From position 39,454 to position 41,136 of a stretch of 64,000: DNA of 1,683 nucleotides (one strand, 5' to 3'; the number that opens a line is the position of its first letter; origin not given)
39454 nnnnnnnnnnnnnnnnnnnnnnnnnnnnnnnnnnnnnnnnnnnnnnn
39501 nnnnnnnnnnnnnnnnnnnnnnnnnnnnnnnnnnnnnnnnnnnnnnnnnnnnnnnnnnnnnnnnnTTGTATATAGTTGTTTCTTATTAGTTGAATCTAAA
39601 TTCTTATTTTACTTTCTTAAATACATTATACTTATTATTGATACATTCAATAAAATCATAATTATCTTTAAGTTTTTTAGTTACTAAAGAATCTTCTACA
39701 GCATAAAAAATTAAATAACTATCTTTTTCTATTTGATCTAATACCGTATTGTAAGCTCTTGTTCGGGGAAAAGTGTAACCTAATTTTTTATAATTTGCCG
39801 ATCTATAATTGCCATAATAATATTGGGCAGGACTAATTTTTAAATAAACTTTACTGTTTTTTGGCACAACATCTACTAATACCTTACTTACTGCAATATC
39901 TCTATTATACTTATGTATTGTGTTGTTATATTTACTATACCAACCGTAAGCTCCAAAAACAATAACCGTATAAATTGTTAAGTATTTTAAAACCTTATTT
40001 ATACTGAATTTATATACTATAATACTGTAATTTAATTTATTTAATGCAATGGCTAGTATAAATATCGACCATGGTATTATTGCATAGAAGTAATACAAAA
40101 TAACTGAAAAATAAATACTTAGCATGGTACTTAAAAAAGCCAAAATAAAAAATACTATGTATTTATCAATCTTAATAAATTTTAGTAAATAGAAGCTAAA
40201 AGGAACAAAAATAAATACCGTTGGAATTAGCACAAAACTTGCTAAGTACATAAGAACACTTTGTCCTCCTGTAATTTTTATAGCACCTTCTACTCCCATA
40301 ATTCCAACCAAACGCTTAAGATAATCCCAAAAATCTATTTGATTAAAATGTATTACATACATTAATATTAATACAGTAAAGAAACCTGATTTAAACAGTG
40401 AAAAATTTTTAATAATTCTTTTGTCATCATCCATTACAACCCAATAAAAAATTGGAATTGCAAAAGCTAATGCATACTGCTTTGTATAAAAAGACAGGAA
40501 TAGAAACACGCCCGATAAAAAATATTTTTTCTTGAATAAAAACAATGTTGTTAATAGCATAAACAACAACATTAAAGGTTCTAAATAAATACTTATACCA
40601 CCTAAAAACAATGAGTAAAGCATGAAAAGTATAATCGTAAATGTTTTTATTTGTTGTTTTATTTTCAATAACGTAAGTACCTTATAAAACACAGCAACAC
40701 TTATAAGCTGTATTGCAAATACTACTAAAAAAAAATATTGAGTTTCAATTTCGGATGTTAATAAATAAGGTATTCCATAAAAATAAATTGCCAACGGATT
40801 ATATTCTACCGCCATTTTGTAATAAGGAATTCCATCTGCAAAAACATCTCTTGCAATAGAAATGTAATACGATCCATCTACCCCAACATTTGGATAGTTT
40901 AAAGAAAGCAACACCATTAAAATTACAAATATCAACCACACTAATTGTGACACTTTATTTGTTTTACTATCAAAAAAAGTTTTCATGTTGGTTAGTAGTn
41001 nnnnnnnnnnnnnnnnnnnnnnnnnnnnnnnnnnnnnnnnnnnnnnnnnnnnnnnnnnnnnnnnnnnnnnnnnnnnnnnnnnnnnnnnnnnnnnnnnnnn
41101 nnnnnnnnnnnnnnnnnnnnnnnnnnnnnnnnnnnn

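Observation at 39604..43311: ArnB/ArnC/ArnT-like (Gtr-like) trio embedded in a Wzx/Wzy locus: predicted undecaprenyl-phosphate-linked amino-sugar decoration on the periplasmic face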

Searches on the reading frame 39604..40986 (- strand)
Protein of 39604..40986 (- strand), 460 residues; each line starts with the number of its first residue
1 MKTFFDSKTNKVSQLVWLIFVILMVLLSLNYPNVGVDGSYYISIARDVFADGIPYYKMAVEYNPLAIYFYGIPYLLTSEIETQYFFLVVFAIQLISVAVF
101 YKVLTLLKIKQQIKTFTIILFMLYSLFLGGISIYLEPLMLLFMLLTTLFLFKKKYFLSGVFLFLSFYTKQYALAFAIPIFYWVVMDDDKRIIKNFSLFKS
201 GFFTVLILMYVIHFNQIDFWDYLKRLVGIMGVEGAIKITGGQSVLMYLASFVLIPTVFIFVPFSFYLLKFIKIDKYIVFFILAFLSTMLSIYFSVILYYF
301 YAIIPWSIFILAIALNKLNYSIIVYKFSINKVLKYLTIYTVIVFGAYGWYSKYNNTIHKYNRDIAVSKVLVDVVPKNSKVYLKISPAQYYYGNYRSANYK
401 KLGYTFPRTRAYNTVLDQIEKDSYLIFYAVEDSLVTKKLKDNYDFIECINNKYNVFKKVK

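Call 4: search_protein_families(library=pfam, proteins=[window:39604-40986:-], max_evalue=0.01)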
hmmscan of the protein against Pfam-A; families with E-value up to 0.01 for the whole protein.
window:39604-40986:- (460 aa): 0 families

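Call 5: search_protein_families(library=ncbifam, proteins=[window:39604-40986:-], max_evalue=0.01)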
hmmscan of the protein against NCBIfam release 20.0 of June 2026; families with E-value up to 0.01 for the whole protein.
window:39604-40986:- (460 aa): 0 families

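Call 7: search_protein_families(library=pfam, proteins=[window:39604-40986:-], max_evalue=10)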
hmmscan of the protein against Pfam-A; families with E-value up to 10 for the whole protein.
window:39604-40986:- (460 aa): 0 families

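Call 9: search_solved_structures(query=window:39604-40986:-, max_evalue=10)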
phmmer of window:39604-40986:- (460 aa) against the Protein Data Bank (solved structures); distinct sequences matched with E-value up to 10: 0.

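Call 10: find_homologous_proteins(query=window:39604-40986:-, max_evalue=0.001)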
Query window:39604-40986:- (460 aa): 1 proteins with E <= 0.001 among 8000 candidates.
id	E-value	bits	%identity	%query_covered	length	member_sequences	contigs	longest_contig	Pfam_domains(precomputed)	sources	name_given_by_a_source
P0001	4.9e-287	970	100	100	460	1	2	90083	-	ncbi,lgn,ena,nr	ncbi:MAG: hypothetical protein KAG96_00955 [Ichthyobacteriaceae bacterium]|nr:hypothetical protein [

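Call 18: search_protein_representatives(protein=window:39604-40986:-)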
Query: 460 residues. Proteins with E-value up to 0.001 (for the whole library): 236; up to 1e-10: 92; up to 1e-30: 12. The best 150 are listed.
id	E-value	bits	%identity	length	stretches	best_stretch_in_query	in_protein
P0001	1.6e-287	970.1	100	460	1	1-460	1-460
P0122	5.6e-70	253.1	38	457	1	4-430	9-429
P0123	7.0e-52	193.4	36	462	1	19-458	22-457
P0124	8.2e-52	193.2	37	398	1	58-454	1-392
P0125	1.5e-46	175.8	32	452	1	18-457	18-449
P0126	8.3e-36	140.4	33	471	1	11-445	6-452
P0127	1.8e-35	139.3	31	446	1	24-427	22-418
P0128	1.5e-34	136.3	32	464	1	11-458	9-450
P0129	6.5e-34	134.2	32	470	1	22-428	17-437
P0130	1.7e-33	132.8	42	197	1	12-189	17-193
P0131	3.0e-31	125.4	32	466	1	18-457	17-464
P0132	4.1e-31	125.0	30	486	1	7-438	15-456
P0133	1.2e-30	123.5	32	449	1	36-452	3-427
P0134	4.2e-30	121.6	32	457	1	12-428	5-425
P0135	9.6e-29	117.2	31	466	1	11-427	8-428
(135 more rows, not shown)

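Call 24: search_protein_families(library=pfam, alignment_id=A1, max_evalue=0.01)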
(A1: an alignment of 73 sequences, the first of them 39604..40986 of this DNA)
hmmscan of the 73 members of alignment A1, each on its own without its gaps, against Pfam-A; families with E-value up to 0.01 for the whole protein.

A. member 1, window:39604-40986:- (460 aa): 0 families

B. families by the number of members that match (of 73 scanned): 5 families
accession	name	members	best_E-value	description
PF13231.12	PMT_2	35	3.8e-09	Dolichyl-phosphate-mannose-protein mannosyltransferase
PF02366.24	PMT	7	7.1e-08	Dolichyl-phosphate-mannose-protein mannosyltransferase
PF09594.16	GT87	5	2.6e-05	Glycosyltransferase family 87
PF19529.4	DUF6057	3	0.0015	Family of unknown function (DUF6057)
PF01983.22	CofC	1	0.007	Guanylyl transferase CofC like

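Call 34: predict_structure(alignment_id=A2)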
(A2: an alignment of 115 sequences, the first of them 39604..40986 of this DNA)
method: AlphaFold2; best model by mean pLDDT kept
length: 460 residues; sequences in the alignment: 115
mean_pLDDT: 92.1   pTM: 0.93
mean pLDDT of the five models: 92.1, 91.0, 90.8, 90.7, 90.1
residues with pLDDT >= 90: 346; 70-90: 100; 50-70: 12; < 50: 2
segments of 3 or more residues with pLDDT < 50: none
pLDDT, mean of each block of 10 residues (from residue 1): 62 87 94 96 98 96 97 96 97 98 98 92 91 97 98 98 98 98 95 98 98 96 93 76 75 75 92 97 96 90 96 91 79 84 80 92 97 98 96 97 92 94 95 82 95 96
secondary structure, 60 per line:
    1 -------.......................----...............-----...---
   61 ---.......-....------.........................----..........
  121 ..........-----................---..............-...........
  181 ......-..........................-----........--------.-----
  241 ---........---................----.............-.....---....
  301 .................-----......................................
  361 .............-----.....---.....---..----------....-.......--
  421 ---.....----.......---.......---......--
elements in order: H8-30 H35-49 H64-70 H72-75 H82-106 H111-130 H136-151 H155-168 H170-186 H188-213 H219-226 H244-251 H255-270 H275-287 H289-293 H297-317 H323-373 E379-383 H387-391 H412-418 E424-428 H433-439 E443-449 E453-458

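Call 36: fold_search(model_id=the predicted structure, library=pdb)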
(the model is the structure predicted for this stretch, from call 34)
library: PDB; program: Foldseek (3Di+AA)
matches with E <= 10: 154; with E <= 0.001: 4
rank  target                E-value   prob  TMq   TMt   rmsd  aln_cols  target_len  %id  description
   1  5f15                  2.1e-05  1.00  0.58  0.50   9.3       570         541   13  Crystal Structure of ArnT from Cupriavidus metallidurans bound to Undecaprenyl phosphate (released 2016-02-17)
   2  5ezm                  5.8e-05  1.00  0.58  0.51   8.6       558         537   14  Crystal Structure of ArnT from Cupriavidus metallidurans in the apo state (released 2016-02-17)
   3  9s6u_A                5.9e-04  1.00  0.57  0.50   8.3       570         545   12  Ternary cryo-EM structure of human ALG9 with Dol25-PP-GlcNAc2Man8, Dol25-P-Man and Fab (released 2026-03-18)
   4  9s6t_A                7.6e-04  1.00  0.58  0.56   7.5       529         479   12  Ternary cryo-EM structure of chicken ALG12 with Dol25-PP-GlcNAc2Man7, Dol25-P-Man, and Fab (released 2026-03-18)
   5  9s6s_A                1.4e-03  1.00  0.53  0.47   9.7       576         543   11  Ternary cryo-EM structure of human ALG9 with Dol25-PP-GlcNAc2Man6, Dol25-P-Man and Fab (released 2026-03-18)
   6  7wld_U                2.8e-03  1.00  0.43  0.46  10.7       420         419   14  Cryo-EM structure of the human glycosylphosphatidylinositol transamidase complex at 2.53 Angstrom resolution (released 2022-04-27)
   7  6ftg_5                3.4e-03  1.00  0.52  0.40  12.5       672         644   10  Subtomogram average of OST-containing ribosome-translocon complexes from canine rough microsomal membranes (released 2018-03-21)
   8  5gmy_A                6.0e-03  1.00  0.48  0.29  12.0       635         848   10  Crystal structure of the Archaeoglobus fulgidus oligosaccharyltransferase (O29867_ARCFU) tethered with an acceptor pep (released 2017-02-01)
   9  8imx_U                6.5e-03  1.00  0.43  0.47  10.2       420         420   14  Cryo-EM structure of GPI-T with a chimeric GPI-anchored protein (released 2023-08-16)
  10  8pn9_A                6.8e-03  1.00  0.46  0.34  11.5       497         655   11  Structure of human oligosaccharyltransferase OST-A complex bound to NGI-1 (released 2024-05-08)
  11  3waj                  7.1e-03  1.00  0.48  0.31  11.3       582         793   11  Crystal structure of the Archaeoglobus fulgidus oligosaccharyltransferase (O29867_ARCFU) complex with Zn and sulfate (released 2013-10-30)
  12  6s7o_A                9.2e-03  1.00  0.53  0.40  11.9       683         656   12  Cryo-EM structure of human oligosaccharyltransferase complex OST-A (released 2019-12-18)
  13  7w72_U                9.2e-03  1.00  0.38  0.41  12.2       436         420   14  Structure of a human glycosylphosphatidylinositol (GPI) transamidase (released 2022-02-16)
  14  9ub7_B                1.0e-02  1.00  0.44  0.51  12.9       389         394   16  Structure of glycosylphosphatidylinositol transamidase,state 1 (released 2026-04-08)
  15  9wno_A                1.2e-02  1.00  0.43  0.48   8.5       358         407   16  Cryo-EM structure of Candida glabrata GPI mannosyltransferase I bound to Dol-P-Man (released 2025-12-03)
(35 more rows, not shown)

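Call 40: find_related_loci(query=A3, collection=genome_contigs, flank=10000)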
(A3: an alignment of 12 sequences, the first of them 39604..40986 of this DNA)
Query A3 (460 aa) in genome_contigs; peptide patterns used: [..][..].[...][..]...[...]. (x = any residue, [..] = any of these).
32 stretches matched a pattern; 21 encode a relative of the query (tblastn E <= 1e-3); 21 distinct loci.
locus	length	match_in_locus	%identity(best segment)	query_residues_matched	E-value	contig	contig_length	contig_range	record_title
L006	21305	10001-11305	37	18-459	9e-72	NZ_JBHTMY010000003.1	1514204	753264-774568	Namhaeicola litoreus strain CCUG 61485 GCM70027333_3, whole genome shotgun sequence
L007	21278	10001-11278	30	23-459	8e-37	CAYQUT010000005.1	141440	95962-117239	MAG TPA_asm: uncultured Chryseobacterium sp. isolate SRP219642_co8_20 genome assembly, contig: NODE_60_length_141440_cov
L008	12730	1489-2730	29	31-450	3e-35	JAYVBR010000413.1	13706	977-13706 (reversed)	MAG: Bacteroidota bacterium isolate GL29_DN_metabinner_2 GL29_DN_metabinner_2_412, whole genome shotgun sequence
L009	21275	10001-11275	30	7-426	3e-35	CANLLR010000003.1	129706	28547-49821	MAG: Flavobacteriaceae bacterium isolate ZE-15may19-117 genome assembly, contig: ZE-15May19-c24, whole genome shotgun se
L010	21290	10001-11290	29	10-426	2e-32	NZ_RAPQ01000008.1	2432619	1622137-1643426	Marinifilum flexuosum strain DSM 21950 Ga0170439_101, whole genome shotgun sequence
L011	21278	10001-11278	28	6-426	4e-32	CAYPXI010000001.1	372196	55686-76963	MAG TPA_asm: uncultured Flavobacterium sp. isolate SRP199154_co2_123 genome assembly, contig: NODE_5_length_372196_cov_9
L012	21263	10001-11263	25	9-426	1e-30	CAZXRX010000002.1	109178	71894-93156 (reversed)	MAG TPA_asm: uncultured Flavobacterium sp. isolate binchicken_co328_34 genome assembly, contig: NODE_105_length_109178_c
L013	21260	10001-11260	30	11-426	8e-31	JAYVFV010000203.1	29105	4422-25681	MAG: Flavobacteriales bacterium isolate GL44_UP_metabinner_12_sub GL44_UP_metabinner_12_sub_202, whole genome shotgun se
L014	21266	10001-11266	27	10-426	2e-30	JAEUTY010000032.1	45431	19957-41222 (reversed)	MAG: Flavobacterium sp. isolate new MAG-341 k141_3122481, whole genome shotgun sequence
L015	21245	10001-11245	27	31-447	3e-28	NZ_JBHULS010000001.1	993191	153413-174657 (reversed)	Bizionia sediminis strain KCTC 42587 spades_K_17_127_1, whole genome shotgun sequence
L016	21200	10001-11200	25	29-426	5e-26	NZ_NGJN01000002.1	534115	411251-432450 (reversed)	Winogradskyella aurantia strain WNB302 contig2, whole genome shotgun sequence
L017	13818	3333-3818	39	19-180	1e-25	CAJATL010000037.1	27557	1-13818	MAG: uncultured Bacteroidetes bacterium isolate Loc090907-6m_bin-095 genome assembly, contig: bin-095:037/424, whole gen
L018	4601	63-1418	26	11-459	1e-25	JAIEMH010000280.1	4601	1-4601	MAG: Flavobacteriaceae bacterium isolate co.spades.CONCOCT.2.5kb_032 c_000000000271, whole genome shotgun sequence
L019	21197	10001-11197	27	37-426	6e-24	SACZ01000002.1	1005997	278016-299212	Prolixibacteraceae bacterium JC049 scaffold_1, whole genome shotgun sequence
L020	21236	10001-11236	28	29-444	3e-23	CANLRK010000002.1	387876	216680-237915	uncultured Flavobacteriaceae bacterium isolate N1E193-Z.fasta genome assembly, contig: NODE_2, whole genome shotgun sequ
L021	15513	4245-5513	26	30-442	2e-18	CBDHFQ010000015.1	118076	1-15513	MAG: Bacteroidia bacterium isolate 25d22b30-7bab-4f40-8331-5cd9055c56ff genome assembly, contig: contig_15, whole genome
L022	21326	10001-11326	23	19-460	5e-18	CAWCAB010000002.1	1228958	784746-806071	MAG: uncultured Bacteroidetes bacterium isolate MFD03804.bin.1.79 genome assembly, contig: contig_3984, whole genome sho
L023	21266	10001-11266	26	13-429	1e-30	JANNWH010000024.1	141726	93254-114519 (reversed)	MAG: Flavobacteriales bacterium isolate VAR_34_metabat_396 VAR_34_k141_1432643, whole genome shotgun sequence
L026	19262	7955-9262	24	6-436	1e-9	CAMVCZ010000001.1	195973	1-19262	MAG TPA_asm: uncultured Bacteroidales bacterium isolate SRR8387714_bin.55_metaWRAP_v1.3_MAG genome assembly, contig: ERZ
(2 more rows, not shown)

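Call 43: search_protein_families(library=pfam, proteins=[L015:8111-8806:+, L013:8051-8851:+, L009:5641-6387:+, L009:6392-7213:+, L009:8152-8853:+, L009:3173-3541:+, L011:4511-4879:+, L026:3200-3460:+, L026:3457-3792:+, L006:8243-8548:+], max_evalue=0.01)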
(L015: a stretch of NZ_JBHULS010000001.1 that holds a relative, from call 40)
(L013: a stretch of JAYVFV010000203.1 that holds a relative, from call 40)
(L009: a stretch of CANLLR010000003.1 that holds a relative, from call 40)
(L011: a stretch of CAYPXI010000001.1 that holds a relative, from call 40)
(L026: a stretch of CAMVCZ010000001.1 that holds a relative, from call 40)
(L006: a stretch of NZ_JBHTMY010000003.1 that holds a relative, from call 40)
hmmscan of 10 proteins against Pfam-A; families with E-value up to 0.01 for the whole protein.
L015:8111-8806:+ (231 aa): 7 families
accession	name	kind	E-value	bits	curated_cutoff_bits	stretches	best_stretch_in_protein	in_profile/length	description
PF00583.31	Acetyltransf_1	-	2.9e-13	50.5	20.7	1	122-216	24-116/116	Acetyltransferase (GNAT) family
PF13673.13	Acetyltransf_10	-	1.2e-10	41.9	23.6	1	127-223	19-114/128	Acetyltransferase (GNAT) domain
PF13508.13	Acetyltransf_7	-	3e-10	40.8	27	1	138-217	5-83/84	Acetyltransferase (GNAT) domain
PF13302.13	Acetyltransf_3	-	8.5e-06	26.9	25.4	1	88-216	6-137/138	Acetyltransferase (GNAT) domain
PF13420.13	Acetyltransf_4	-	3.2e-05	24.5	24.3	1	121-219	36-137/155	Acetyltransferase (GNAT) domain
PF23209.2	IDM1_C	-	0.00055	20.5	33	1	142-203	39-101/140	Increased DNA methylation 1, C-terminal domain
PF08445.16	FR47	-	0.0017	18.8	22.1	1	158-219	20-80/86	FR47-like protein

L013:8051-8851:+ (266 aa): 3 families
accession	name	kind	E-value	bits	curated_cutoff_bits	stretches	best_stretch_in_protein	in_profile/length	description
PF00132.30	Hexapep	-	4.1e-12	45.7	27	2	35-67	2-33/36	Bacterial transferase hexapeptide (six repeats)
PF25084.1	LbH_EIF2B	-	9.8e-07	29.2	54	1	9-64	14-72/105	EIF2B subunit epsilon LbH domain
PF14602.12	Hexapep_2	-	4.1e-06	26.9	27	1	35-63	2-27/34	Hexapeptide repeat of succinyl-transferase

L009:5641-6387:+ (248 aa): 7 families
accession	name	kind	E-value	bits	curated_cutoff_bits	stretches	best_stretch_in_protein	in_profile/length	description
PF13489.12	Methyltransf_23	-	1.8e-13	51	27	1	41-200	20-162/164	Methyltransferase domain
PF08242.18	Methyltransf_12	-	2.6e-06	28.5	30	1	74-142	25-97/98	Methyltransferase domain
PF08241.18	Methyltransf_11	-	3.4e-06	28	21.2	1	49-145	2-95/95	Methyltransferase domain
PF05219.18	DREV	-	0.00066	19.3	26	1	42-147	93-188/265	DREV methyltransferase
PF13847.12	Methyltransf_31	-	0.0011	19.1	27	1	94-149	55-113/145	Methyltransferase domain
PF13649.12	Methyltransf_25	-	0.002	19.2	27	1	47-141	1-97/97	Methyltransferase domain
PF05891.18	Methyltransf_PK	-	0.0053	16.8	27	1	27-145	37-159/218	AdoMet dependent proline di-methyltransferase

L009:6392-7213:+ (273 aa): 2 families
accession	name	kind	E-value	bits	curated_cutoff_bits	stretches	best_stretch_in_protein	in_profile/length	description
PF01370.27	Epimerase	-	3.5e-09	36.9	20.9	1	4-184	1-214/240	NAD dependent epimerase/dehydratase family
PF07993.18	NAD_binding_4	-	5.7e-05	22.8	20.1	1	104-190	169-257/258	Male sterility protein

L009:8152-8853:+ (233 aa): 2 families
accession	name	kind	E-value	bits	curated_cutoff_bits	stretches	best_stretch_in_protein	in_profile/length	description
PF12850.12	Metallophos_2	-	1.1e-21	77.9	27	1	4-191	2-150/154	Calcineurin-like phosphoesterase superfamily domain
PF00149.33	Metallophos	-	2.1e-15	58.1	21.5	1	4-157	2-190/191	Calcineurin-like phosphoesterase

L009:3173-3541:+ (122 aa): 1 family
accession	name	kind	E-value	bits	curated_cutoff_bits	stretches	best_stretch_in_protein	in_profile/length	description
PF00892.27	EamA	-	7.9e-08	33.1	28.2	1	50-120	64-134/135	EamA-like transporter family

L011:4511-4879:+ (122 aa): 1 family
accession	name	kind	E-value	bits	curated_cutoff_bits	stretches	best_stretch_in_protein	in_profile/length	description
PF00892.27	EamA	-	6.1e-10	40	28.2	1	50-120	64-134/135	EamA-like transporter family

L026:3200-3460:+ (86 aa): 3 families
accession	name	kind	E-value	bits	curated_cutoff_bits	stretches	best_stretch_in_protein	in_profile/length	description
PF00892.27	EamA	-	1.4e-08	35.6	28.2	1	9-84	61-134/135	EamA-like transporter family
PF00893.25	Multi_Drug_Res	-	0.00027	21.8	23.7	1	14-75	30-92/93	Small Multidrug Resistance protein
PF03151.22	TPT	-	0.0018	18.1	30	1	50-84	257-291/291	Triose-phosphate Transporter family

L026:3457-3792:+ (111 aa): 1 family
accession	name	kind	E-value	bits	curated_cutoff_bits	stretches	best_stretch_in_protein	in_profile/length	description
PF00892.27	EamA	-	2.2e-08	34.9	28.2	1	32-110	62-134/135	EamA-like transporter family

L006:8243-8548:+ (101 aa): 4 families
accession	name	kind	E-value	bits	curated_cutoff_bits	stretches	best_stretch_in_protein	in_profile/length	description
PF00892.27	EamA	-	3.8e-09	37.4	28.2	1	7-99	40-133/135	EamA-like transporter family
PF00893.25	Multi_Drug_Res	-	1.5e-06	29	23.7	1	1-92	1-93/93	Small Multidrug Resistance protein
PF14126.11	DUF4293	-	0.0022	18.7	27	1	7-56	95-143/153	Domain of unknown function (DUF4293)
PF10639.15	TMEM234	-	0.01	16.4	30.1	0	33-97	45-110/113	Putative transmembrane family 234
